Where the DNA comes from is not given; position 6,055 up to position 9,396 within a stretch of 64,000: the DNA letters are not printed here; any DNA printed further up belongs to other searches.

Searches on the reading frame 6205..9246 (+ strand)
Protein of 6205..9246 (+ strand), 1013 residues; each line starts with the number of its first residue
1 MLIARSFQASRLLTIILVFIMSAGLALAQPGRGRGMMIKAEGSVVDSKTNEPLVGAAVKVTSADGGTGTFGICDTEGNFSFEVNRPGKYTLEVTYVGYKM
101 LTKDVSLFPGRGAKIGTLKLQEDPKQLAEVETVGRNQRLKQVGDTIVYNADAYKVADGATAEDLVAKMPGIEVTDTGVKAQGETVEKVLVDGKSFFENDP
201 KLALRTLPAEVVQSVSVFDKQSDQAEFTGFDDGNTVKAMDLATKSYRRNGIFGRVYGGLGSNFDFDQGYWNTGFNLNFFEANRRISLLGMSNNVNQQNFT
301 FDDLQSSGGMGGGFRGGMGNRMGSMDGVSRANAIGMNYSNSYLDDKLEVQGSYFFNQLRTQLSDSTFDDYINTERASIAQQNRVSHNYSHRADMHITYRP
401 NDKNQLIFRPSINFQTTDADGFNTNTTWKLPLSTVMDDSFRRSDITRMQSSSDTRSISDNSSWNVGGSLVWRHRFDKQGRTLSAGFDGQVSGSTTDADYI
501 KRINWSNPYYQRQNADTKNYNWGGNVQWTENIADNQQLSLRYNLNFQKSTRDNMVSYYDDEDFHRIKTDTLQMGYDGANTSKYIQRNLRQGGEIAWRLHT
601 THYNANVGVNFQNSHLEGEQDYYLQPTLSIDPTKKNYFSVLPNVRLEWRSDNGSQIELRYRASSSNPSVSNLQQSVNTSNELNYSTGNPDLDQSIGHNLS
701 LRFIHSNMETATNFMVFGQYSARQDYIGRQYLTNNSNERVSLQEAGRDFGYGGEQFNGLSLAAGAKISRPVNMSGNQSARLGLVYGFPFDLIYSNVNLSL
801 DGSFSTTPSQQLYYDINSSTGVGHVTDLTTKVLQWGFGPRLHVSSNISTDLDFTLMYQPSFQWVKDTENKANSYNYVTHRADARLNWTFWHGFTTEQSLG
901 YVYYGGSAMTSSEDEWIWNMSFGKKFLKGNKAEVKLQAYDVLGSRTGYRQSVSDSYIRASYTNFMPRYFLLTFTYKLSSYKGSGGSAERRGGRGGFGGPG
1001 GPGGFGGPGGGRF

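Call 40: search_protein_families(library=pfam, proteins=[window:6205-9246:+], max_evalue=0.0001)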
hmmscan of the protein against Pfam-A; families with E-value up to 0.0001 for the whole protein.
window:6205-9246:+ (1013 aa): 3 families
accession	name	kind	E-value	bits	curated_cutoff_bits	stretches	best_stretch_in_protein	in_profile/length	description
PF14905.12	OMP_b-brl_3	-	1.4e-25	90.7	27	2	473-823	1-314/408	Outer membrane protein beta-barrel family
PF13715.12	CarbopepD_reg_2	-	2.1e-13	50.5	32.2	1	41-130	2-86/88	CarboxypepD_reg-like domain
PF13620.12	CarboxypepD_reg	-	3.9e-13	50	32.3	1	41-114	3-76/82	Carboxypeptidase regulatory-like domain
